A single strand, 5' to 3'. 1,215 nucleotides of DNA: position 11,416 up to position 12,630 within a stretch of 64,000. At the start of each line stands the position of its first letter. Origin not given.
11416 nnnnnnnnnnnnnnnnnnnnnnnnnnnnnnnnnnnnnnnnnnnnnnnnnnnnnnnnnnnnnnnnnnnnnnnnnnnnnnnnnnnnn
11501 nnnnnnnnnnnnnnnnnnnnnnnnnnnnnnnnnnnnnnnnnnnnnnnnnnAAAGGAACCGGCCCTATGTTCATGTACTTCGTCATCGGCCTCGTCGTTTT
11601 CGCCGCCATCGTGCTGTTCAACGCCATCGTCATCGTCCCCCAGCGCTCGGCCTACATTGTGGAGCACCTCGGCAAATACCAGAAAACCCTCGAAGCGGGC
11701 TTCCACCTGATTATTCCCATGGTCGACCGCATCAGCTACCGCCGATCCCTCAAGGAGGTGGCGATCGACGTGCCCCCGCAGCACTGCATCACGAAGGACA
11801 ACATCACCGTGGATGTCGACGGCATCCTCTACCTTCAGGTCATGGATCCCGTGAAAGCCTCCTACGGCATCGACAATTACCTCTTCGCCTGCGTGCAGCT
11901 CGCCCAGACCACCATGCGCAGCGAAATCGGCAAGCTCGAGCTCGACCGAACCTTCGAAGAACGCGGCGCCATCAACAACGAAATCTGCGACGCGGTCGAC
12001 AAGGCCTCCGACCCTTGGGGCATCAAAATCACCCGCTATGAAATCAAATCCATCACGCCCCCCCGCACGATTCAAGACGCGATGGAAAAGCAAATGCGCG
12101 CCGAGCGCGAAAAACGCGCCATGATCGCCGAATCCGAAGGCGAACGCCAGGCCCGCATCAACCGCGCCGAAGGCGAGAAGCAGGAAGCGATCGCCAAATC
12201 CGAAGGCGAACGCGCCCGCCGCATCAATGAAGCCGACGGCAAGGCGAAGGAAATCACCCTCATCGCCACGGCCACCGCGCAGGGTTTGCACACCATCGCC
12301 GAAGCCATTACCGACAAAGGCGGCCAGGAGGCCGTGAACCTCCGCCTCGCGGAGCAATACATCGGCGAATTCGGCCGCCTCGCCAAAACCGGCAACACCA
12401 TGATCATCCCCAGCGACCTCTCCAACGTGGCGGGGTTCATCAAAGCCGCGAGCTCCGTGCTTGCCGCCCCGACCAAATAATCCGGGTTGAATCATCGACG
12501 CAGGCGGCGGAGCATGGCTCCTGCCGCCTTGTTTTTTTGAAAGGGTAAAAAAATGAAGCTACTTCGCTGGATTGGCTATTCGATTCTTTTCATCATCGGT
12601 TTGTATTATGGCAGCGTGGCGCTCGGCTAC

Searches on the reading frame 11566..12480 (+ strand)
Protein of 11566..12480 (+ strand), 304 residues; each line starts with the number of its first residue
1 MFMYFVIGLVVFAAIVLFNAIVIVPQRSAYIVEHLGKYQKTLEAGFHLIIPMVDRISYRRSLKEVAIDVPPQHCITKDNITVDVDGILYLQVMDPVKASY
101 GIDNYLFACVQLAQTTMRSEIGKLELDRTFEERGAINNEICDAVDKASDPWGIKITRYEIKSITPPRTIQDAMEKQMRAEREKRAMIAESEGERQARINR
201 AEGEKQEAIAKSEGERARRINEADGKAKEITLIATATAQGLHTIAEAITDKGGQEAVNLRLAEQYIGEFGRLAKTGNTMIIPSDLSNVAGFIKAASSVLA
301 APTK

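Call 79: search_protein_families(library=pfam, proteins=[window:11566-12480:+], max_evalue=0.00001)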
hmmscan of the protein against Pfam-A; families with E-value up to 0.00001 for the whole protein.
window:11566-12480:+ (304 aa): 2 families
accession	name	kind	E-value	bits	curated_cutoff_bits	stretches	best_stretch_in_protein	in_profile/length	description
PF01145.31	Band_7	-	5.7e-36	124.6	23.6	1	23-193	2-175/176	SPFH domain / Band 7 family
PF16200.10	Band_7_C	-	1.9e-23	82.6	29.1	1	243-300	2-59/63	C-terminal region of band_7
